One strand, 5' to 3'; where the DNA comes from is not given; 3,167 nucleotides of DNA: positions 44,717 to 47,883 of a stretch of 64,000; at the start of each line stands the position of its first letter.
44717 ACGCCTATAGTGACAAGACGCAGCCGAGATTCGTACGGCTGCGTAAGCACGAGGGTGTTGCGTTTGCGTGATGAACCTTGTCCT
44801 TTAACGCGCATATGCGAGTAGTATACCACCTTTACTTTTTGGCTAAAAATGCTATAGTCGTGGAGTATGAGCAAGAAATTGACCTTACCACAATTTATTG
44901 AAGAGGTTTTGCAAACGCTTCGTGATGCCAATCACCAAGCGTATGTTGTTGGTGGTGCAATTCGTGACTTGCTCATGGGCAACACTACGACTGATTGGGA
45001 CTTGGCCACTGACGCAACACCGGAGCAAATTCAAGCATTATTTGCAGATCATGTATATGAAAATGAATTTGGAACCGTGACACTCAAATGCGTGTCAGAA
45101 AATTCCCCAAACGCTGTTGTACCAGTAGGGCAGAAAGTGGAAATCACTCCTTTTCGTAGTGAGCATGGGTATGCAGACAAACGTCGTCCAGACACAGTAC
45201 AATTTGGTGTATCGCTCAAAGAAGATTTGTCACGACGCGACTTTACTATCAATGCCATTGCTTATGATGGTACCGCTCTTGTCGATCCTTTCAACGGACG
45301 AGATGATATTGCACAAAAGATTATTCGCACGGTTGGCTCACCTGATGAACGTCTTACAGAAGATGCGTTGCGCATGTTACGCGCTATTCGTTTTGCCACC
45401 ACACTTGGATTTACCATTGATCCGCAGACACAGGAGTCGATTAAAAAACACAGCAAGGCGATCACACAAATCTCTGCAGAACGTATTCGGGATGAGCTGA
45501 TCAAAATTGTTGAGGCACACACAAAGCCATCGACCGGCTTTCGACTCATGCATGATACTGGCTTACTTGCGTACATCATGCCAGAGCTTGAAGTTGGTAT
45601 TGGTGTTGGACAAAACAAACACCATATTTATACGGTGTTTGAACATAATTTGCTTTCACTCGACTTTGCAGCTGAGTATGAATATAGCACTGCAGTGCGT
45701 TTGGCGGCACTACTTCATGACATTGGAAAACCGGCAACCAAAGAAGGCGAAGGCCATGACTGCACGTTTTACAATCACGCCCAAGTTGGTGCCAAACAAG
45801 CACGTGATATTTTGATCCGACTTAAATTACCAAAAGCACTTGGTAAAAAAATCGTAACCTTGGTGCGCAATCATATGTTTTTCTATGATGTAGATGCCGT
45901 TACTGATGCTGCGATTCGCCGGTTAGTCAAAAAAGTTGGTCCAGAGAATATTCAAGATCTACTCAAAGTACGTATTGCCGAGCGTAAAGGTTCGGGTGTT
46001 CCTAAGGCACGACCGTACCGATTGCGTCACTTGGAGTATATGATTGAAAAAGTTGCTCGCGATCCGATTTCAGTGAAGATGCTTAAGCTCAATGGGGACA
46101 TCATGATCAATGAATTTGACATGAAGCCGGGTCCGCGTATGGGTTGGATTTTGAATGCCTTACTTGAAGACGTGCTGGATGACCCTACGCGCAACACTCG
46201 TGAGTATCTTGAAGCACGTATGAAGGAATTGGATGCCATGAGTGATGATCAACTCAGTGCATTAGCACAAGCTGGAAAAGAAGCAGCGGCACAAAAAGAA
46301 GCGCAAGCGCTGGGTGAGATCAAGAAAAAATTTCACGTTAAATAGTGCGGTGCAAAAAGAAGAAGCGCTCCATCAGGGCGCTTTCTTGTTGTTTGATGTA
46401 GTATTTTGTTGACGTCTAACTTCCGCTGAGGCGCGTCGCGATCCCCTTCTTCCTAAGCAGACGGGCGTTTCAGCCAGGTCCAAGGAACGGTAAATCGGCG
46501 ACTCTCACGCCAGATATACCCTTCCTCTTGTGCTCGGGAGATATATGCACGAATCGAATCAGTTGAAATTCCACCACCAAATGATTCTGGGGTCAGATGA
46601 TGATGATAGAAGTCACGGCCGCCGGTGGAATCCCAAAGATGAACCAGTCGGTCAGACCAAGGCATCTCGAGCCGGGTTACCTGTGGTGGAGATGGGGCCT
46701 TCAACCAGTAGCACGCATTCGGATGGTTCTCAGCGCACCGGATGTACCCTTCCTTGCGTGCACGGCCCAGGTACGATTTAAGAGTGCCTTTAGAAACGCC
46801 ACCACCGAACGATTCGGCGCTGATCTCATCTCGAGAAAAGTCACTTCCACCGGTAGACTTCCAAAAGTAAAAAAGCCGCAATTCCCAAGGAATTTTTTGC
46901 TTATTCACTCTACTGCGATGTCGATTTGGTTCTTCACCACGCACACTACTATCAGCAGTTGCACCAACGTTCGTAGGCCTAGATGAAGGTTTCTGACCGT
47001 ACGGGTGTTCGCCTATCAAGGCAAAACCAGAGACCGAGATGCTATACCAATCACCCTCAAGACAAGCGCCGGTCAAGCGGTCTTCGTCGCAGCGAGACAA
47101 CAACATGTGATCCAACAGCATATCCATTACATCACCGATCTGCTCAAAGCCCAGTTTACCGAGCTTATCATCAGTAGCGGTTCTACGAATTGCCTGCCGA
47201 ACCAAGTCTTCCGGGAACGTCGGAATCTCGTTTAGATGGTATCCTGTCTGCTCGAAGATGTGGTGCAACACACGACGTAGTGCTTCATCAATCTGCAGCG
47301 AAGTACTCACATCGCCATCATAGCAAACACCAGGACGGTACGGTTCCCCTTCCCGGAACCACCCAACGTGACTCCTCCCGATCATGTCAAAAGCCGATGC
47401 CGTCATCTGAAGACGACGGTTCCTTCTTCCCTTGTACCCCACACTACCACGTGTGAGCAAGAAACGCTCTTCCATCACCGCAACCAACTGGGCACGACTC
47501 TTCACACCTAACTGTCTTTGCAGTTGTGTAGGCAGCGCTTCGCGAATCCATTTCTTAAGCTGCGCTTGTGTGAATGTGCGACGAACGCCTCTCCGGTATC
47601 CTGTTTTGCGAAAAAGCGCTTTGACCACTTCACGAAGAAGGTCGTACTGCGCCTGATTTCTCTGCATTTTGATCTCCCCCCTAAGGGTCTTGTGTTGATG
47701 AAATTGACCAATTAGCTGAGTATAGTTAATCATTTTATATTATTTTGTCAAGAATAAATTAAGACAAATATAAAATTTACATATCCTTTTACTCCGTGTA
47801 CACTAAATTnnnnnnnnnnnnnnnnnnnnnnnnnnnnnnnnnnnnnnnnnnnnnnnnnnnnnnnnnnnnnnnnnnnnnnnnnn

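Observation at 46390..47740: Cassette F: GC-rich 405-aa protein with an internal tandem roughly 65-aa repeat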

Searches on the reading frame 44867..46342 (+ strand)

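Call 32: search_protein_families(library=pfam, proteins=[window:44867-46342:+], max_evalue=0.01)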
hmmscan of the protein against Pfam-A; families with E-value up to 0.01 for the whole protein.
window:44867-46342:+ (492 aa): 5 families
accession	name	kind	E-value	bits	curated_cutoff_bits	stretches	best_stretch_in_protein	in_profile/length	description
PF01743.26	PolyA_pol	-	2.6e-34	118.7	23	1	25-154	1-126/126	Poly A polymerase head domain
PF12627.12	PolyA_pol_RNAbd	-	1.4e-19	70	22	1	181-242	1-61/64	Probable RNA and SrmB- binding site of polymerase A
PF01966.28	HD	-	6e-14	52.8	22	1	257-343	1-92/116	HD domain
PF13735.12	tRNA_NucTran2_2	-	1.1e-09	38.9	27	1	305-449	17-146/149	tRNA nucleotidyltransferase domain 2 putative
PF10706.15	Aminoglyc_resit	-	0.0052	17.4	21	0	12-68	3-63/149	Aminoglycoside-2''-adenylyltransferase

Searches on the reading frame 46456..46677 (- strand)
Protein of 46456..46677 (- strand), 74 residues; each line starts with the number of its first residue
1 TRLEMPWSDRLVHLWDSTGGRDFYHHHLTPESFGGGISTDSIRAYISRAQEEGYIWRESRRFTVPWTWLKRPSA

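Call 63: search_protein_families(library=pfam, proteins=[window:46456-46677:-], max_evalue=10)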
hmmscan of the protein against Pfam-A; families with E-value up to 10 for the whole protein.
seq(74 aa): 1 family
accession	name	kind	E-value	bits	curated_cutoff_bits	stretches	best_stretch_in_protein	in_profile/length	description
PF14279.12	HNH_5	-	0.27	11.6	27.5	1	21-42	11-32/56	HNH endonuclease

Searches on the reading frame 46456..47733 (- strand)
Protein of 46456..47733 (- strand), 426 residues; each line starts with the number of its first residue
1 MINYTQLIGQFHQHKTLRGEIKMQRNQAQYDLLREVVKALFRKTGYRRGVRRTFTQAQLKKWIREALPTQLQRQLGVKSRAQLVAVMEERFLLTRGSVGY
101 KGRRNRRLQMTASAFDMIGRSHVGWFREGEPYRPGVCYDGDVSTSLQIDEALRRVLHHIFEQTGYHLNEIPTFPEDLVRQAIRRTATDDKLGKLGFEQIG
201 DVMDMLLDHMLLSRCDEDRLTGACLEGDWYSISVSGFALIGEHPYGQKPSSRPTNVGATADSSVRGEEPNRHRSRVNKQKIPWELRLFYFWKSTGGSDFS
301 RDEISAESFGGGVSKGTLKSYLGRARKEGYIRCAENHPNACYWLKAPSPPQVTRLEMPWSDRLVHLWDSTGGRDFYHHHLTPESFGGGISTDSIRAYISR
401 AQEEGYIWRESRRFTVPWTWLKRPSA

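Call 4: search_protein_families(library=pfam, proteins=[window:46456-47733:-], max_evalue=10)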
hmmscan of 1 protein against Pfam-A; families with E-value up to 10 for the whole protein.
window:46456-47733:- (426 aa): 4 families
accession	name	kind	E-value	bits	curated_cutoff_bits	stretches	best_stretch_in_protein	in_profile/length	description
PF13412.12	HTH_24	-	0.0068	16.4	21.9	1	312-332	28-48/48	Winged helix-turn-helix DNA-binding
PF08281.18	Sigma70_r4_2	-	0.045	13.8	25.7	1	299-327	27-52/54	Sigma-70, region 4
PF07848.18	PaaX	-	0.1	13.3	24.8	0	388-410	34-56/70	PaaX-like protein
PF21100.3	MCM_C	-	0.12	12.7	27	0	386-411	32-57/64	MCM protein C-terminal winged helix-turn-helix domain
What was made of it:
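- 46456..46668 (-): C2 winged-helix domain (aa 334-404), a paralogue of C1. Sub-threshold Pfam PaaX and MCM_C winged-helix hits (call 4).
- On Any curated wHTH sequence family (Pfam HTH_24, MarR, PaaX, Sigma70_r4_2 and others): Sigma70_r4_2 scores 13.8 against 25.7 (call 4).
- Closest known: Homodimeric winged-helix transcription regulators. Same: The weak Pfam HTH_24 match covers the recognition helix (call 4).
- The sequence-level hints all point to DNA-binding families (call 4).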

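Call 10: find_homologous_proteins(query=window:46456-47667:-)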
Query window:46456-47667:- (404 aa): 1 proteins with E <= 0.001 among 5862 candidates.
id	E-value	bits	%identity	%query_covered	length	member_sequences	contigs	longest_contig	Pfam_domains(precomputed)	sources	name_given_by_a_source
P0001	8.8e-280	945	100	100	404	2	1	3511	-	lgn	-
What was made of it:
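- Tried and rejected: Word-indexed search of 5.8 billion proteins with the full protein returned only itself (call 10).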

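Call 18: find_encoding_contigs(protein=P0001, flank=10000)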
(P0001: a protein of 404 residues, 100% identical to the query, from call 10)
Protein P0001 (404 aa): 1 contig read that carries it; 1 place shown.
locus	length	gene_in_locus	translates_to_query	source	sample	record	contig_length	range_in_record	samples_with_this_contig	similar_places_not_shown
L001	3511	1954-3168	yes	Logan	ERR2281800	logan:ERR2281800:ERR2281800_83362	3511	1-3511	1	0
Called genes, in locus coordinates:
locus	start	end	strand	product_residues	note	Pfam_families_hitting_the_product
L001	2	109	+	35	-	?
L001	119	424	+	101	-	PF12732:YtxH (weak)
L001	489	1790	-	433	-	PF08245:Mur_ligase_M, PF02875:Mur_ligase_C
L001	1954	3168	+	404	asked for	-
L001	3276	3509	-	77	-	?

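Call 19: search_protein_families(library=phrogs, proteins=[window:46456-47667:-], max_evalue=1)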
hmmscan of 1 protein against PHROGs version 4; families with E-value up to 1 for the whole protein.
window:46456-47667:- (404 aa): 3 families
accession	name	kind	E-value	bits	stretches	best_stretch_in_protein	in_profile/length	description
phrog_3594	-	unknown function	0.018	15.8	0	11-34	31-54/62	-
phrog_633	-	transcription regulation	0.11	14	0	366-390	27-51/111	transcriptional regulator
phrog_8701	-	unknown function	0.18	13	0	123-153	22-52/69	-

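Call 20: search_protein_families(library=ncbifam, proteins=[window:46456-47667:-], max_evalue=1)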
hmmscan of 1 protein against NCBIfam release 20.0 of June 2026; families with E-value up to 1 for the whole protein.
window:46456-47667:- (404 aa): 1 family
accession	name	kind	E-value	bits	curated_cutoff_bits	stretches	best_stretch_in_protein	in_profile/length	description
NF053660.1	ORF80_fam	equivalog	0.03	14.2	95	0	290-310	27-47/70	ORF80 family leucine zipper DNA-binding protein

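Call 23: predict_structure(protein=window:46456-47667:-)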
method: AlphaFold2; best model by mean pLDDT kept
length: 404 residues; sequences in the alignment: 1
mean_pLDDT: 37.1   pTM: 0.27
mean pLDDT of the five models: 37.1, 36.8, 33.9, 33.6, 32.1
residues with pLDDT >= 90: 0; 70-90: 16; 50-70: 45; < 50: 343
segments of 3 or more residues with pLDDT < 50: 1-4, 26-30, 70-300, 302-304, 306-379, 382-404
pLDDT, mean of each block of 10 residues (from residue 1): 47 61 52 66 73 67 56 34 35 32 28 25 31 36 35 35 33 35 35 29 22 22 24 24 28 26 25 29 32 41 44 39 32 26 30 29 33 45 44 37 39
secondary structure, 60 per line:
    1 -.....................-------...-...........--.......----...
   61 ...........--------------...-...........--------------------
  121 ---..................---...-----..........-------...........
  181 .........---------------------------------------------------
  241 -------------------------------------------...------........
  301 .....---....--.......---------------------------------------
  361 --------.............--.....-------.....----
elements in order: H2-22 E30-32 H34-44 H47-53 H58-71 E86-88 H90-100 H124-141 H153-162 H170-189 H293-305 E309-312 E315-321 H369-381 E384-388 E396-400
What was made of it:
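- On Winged helix-turn-helix fold (superfamily level): The full-length single-sequence model has pLDDT 37 (call 23).
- Tried and rejected: The full-length single-sequence AF2 model was unusable, with pLDDT 37 (call 23).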

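Call 24: search_protein_representatives(protein=window:46456-47667:-)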
Query: 404 residues. Proteins with E-value up to 0.001 (for the whole library): 3; up to 1e-10: 1; up to 1e-30: 1. The best 3 are listed.
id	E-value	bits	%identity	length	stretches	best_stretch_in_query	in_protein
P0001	2.8e-280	945.4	100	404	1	1-404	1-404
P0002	2.6e-05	39.7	41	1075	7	315-371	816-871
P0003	8.9e-04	34.6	25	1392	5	324-398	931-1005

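Call 39: find_related_loci(query=window:46456-47667:-, collection=metagenome_contigs, flank=10000)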
Query window:46456-47667:- (404 aa) in metagenome_contigs; peptide patterns used: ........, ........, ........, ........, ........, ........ (x = any residue, [..] = any of these).
33 stretches matched a pattern, but none encodes a relative of the query by tblastn (E <= 1e-3).

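Call 59: search_dna_similar(query=window:46456-47667:-, collection=phages, mode=protein, max_evalue=1, max_rows=10)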
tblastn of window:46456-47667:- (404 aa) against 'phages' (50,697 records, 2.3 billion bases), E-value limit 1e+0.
No match.

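Call 60: search_dna_similar(query=window:46456-47667:-, collection=plasmids, mode=protein, max_evalue=1, max_rows=10)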
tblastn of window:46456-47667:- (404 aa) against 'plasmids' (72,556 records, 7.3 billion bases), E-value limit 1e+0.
No match.
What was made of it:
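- Tried and rejected: tblastn against the phage and plasmid collections found nothing (calls 59, 60).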

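Call 61: search_protein_families(library=padloc, proteins=[window:46456-47667:-], max_evalue=1)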
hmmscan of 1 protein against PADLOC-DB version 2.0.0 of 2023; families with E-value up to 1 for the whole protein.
window:46456-47667:- (404 aa): 0 families
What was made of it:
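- On Any curated wHTH sequence family (Pfam HTH_24, MarR, PaaX, Sigma70_r4_2 and others): NCBIfam, PHROGs and PADLOC give nothing significant (calls 19, 20, 61).
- There is no Rep_3 or other Pfam, PHROG or PADLOC hit (calls 4, 19, 61).
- Tried and rejected: PHROGs, NCBIfam and PADLOC gave nothing significant (calls 19, 20, 61).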

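Call 78: list_cluster_members(proteins=[window:46456-47733:-, P0004])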
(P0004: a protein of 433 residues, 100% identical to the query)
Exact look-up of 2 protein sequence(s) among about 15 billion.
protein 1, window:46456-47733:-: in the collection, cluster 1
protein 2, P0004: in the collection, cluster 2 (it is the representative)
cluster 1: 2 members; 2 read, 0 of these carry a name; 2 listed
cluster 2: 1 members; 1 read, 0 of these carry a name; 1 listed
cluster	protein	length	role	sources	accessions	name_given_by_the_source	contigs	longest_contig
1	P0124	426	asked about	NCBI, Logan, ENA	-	-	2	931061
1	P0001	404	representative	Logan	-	-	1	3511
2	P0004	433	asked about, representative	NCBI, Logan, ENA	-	-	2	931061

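Call 80: search_solved_structures(query=window:46456-47667:-, max_evalue=10)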
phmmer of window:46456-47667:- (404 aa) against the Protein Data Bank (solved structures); distinct sequences matched with E-value up to 10: 4.
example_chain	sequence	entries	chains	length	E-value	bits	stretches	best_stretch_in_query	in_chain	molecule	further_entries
8xiz_A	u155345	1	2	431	0.15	14.1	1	293-377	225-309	Microsomal epoxide hyddrolase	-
6ix4_A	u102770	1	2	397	0.18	13.8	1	293-377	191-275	Microsomal epoxide hydrolase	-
6ix2_A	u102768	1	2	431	0.54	12.3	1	293-377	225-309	Microsomal epoxide hyddrolase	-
1qo7_A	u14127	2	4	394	1.2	11.1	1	287-374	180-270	EPOXIDE HYDROLASE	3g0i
